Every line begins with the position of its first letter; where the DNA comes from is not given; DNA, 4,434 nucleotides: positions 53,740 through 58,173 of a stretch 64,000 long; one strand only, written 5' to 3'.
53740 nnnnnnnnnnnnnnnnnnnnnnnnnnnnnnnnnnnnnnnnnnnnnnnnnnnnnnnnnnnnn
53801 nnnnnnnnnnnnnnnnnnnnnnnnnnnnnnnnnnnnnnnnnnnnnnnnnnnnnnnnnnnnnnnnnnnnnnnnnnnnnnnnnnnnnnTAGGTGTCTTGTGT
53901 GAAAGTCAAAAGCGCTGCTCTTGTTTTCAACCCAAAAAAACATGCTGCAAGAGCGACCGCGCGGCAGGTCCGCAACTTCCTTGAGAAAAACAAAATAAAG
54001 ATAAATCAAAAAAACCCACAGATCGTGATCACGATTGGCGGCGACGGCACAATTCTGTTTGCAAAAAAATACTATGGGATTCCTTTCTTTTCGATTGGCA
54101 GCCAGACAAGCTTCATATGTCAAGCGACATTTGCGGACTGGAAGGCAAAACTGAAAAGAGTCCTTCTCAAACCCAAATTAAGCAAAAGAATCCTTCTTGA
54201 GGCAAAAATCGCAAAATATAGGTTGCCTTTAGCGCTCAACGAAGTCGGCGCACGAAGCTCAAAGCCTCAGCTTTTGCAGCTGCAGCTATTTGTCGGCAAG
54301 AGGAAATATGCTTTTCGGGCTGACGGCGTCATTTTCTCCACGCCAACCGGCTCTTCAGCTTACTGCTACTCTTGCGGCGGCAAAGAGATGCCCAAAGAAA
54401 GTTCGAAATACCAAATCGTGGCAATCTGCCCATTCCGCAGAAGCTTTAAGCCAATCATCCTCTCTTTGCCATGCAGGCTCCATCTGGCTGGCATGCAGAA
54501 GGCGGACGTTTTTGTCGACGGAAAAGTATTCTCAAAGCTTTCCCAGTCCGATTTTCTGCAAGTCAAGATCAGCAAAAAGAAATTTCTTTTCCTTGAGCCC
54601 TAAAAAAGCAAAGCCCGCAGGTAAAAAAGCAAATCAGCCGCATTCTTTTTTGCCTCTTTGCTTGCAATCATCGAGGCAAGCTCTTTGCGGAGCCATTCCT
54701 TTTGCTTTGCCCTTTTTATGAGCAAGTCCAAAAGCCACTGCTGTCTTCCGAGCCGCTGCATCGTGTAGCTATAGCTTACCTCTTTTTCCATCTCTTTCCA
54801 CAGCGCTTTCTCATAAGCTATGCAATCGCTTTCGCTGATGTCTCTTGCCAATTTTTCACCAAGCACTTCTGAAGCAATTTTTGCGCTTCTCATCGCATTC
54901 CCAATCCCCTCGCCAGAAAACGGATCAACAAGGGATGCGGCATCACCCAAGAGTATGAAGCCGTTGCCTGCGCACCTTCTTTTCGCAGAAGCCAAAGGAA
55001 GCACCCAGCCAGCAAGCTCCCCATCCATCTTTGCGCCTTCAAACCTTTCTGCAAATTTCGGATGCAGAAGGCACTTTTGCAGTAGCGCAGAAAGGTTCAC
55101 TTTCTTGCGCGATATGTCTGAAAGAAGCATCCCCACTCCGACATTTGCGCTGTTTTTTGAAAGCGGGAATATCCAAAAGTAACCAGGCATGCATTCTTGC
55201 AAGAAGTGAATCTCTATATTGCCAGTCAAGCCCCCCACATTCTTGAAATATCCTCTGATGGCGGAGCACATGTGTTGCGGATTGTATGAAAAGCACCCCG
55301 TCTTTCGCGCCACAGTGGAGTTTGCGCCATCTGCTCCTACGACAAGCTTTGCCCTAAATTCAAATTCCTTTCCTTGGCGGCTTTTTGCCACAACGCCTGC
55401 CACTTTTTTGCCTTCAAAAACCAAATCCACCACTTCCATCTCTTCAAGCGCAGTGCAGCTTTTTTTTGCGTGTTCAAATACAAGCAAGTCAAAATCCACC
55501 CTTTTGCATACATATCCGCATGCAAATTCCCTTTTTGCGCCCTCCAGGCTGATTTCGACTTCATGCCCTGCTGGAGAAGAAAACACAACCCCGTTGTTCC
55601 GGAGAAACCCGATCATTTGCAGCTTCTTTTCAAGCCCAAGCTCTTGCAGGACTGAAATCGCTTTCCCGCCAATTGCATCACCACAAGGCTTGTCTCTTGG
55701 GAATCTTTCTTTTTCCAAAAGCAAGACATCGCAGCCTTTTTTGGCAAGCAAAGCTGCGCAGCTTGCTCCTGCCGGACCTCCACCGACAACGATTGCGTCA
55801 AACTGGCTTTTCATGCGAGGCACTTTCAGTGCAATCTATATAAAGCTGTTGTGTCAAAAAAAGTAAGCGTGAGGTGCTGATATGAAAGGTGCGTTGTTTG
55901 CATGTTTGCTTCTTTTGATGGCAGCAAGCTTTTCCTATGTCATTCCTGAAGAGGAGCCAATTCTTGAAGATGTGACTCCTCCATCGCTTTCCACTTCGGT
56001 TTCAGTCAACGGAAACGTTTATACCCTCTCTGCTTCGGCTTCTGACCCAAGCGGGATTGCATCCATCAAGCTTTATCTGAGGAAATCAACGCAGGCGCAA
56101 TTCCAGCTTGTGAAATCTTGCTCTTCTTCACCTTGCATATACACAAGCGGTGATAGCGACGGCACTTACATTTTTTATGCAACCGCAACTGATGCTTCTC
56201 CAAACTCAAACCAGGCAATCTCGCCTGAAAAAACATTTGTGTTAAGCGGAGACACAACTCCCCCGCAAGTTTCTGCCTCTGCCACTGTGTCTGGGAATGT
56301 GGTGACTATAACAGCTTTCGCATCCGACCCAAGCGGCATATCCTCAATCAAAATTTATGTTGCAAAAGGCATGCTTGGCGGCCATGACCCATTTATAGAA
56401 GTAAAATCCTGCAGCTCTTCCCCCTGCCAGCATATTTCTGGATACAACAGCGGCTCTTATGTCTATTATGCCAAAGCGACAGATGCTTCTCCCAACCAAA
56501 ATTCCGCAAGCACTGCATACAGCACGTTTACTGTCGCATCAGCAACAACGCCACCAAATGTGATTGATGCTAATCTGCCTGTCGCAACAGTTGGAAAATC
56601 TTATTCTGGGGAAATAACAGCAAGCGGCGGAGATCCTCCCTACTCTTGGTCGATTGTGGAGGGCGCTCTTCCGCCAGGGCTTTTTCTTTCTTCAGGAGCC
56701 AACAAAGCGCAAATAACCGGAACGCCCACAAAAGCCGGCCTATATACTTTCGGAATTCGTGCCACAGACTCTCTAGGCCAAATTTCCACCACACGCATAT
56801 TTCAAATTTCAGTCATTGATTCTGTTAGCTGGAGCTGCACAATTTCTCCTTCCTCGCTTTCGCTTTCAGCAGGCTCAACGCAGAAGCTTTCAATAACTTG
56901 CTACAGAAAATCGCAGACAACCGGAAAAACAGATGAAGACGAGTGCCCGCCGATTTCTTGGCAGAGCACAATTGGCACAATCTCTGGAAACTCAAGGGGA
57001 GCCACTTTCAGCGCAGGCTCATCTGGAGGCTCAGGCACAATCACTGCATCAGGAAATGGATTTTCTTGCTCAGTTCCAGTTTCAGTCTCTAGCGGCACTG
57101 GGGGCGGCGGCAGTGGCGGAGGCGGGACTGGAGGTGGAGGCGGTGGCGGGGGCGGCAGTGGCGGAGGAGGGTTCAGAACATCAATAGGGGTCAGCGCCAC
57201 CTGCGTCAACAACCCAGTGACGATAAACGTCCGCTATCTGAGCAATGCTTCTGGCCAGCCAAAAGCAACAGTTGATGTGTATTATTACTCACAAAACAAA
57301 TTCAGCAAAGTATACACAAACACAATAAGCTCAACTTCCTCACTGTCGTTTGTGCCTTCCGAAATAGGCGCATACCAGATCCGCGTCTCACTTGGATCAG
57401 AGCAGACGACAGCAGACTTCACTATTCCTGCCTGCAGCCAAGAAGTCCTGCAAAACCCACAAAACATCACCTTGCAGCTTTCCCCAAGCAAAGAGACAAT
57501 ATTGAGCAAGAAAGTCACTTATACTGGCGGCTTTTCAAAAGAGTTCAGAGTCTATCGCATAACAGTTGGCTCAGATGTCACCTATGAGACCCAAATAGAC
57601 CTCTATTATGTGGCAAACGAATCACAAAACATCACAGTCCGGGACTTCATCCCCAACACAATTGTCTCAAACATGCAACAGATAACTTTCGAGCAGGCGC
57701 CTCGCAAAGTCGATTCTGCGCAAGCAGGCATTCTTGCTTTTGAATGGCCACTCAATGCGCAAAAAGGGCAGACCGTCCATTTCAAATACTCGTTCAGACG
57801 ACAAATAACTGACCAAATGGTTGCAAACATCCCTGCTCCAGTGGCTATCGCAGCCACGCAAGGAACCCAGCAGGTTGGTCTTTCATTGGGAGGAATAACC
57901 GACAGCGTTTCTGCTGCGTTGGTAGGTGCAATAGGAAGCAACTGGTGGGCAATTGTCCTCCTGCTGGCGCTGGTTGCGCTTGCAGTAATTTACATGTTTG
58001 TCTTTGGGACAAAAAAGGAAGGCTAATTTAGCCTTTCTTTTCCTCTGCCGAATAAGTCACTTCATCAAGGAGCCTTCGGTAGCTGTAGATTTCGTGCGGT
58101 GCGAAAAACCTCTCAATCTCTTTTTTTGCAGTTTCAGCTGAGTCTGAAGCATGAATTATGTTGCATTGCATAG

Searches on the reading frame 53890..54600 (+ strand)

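Call 93: search_protein_families(library=pfam, proteins=[window:53890-54600:+], max_evalue=0.01)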
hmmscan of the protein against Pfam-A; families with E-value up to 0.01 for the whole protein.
window:53890-54600:+ (237 aa): 3 families
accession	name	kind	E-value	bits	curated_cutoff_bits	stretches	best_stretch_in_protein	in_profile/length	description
PF20143.4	NAD_kinase_C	-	9.4e-16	58.1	23.7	1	141-235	28-124/126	ATP-NAD kinase C-terminal domain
PF01513.26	NAD_kinase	-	0.00014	22.6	25.5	1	29-65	59-98/130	ATP-NAD kinase N-terminal domain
PF05047.22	L51_S25_CI-B8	-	0.0067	16.9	26.6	0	27-49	1-23/52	Mitochondrial ribosomal protein L51 / S25 / CI-B8 domain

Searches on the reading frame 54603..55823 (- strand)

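Call 65: search_protein_families(library=pfam, proteins=[window:54603-55823:-], max_evalue=0.001)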
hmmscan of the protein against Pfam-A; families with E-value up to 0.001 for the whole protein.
window:54603-55823:- (407 aa): 14 families
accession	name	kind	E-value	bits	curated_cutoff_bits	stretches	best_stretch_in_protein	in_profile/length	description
PF01494.25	FAD_binding_3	-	4.6e-26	92.3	22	1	9-323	3-320/349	FAD binding domain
PF00890.30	FAD_binding_2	-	1.2e-12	48.2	20.4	2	59-171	79-208/414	FAD binding domain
PF01266.30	DAO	-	3e-09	37.3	27.9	1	9-41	1-33/353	FAD dependent oxidoreductase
PF13450.12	NAD_binding_8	-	3.6e-09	37.2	21.9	1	12-40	1-29/68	NAD(P)-binding Rossmann-like domain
PF01134.28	GIDA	-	9.1e-08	32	22.1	1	9-172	1-157/391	Glucose inhibited division protein A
PF22578.2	GGR_cat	-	1.5e-07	31.6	27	1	201-246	18-66/88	Geranylgeranyl reductase catalytic domain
PF12831.13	FAD_oxidored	-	1.7e-07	31.3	27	1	9-41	1-33/416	FAD dependent oxidoreductase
PF07992.20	Pyr_redox_2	-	5.6e-07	29.7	26.1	1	9-171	2-113/291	Pyridine nucleotide-disulphide oxidoreductase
PF04820.20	Trp_halogenase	-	6.5e-06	25.7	21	0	11-67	3-62/458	Tryptophan halogenase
PF03486.20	HI0933_like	-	1.3e-05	25.2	50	1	9-41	2-34/244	HI0933-like protein Rossmann domain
PF05834.18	Lycopene_cycl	-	3e-05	23.7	23.4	0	9-38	1-32/380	Lycopene cyclase protein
PF01946.23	Thi4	-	0.00023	20.9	26.2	0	8-39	18-50/235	Thi4 family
PF13738.12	Pyr_redox_3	-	0.00037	20.3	30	1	11-40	1-31/305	Pyridine nucleotide-disulphide oxidoreductase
PF00070.33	Pyr_redox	-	0.00069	20.5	22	0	10-51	2-42/82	Pyridine nucleotide-disulphide oxidoreductase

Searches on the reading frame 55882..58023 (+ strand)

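Call 8: search_protein_families(library=pfam, proteins=[window:55882-58023:+], max_evalue=0.001)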
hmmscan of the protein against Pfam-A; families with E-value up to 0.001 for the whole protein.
window:55882-58023:+ (714 aa): 4 families
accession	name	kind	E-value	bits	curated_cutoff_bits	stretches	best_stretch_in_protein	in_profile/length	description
PF05345.18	He_PIG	-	3.9e-11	43.7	24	1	225-311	2-95/96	Putative Ig domain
PF22352.2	K319L-like_PKD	-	2.3e-06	28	27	0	254-305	31-79/84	K319L-like, PKD domain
PF17957.7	Big_7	-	1.7e-05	25.8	24.1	0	132-164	10-43/70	Bacterial Ig domain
PF19077.6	Big_13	-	0.00061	20.7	27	0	276-311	64-100/102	Bacterial Ig-like domain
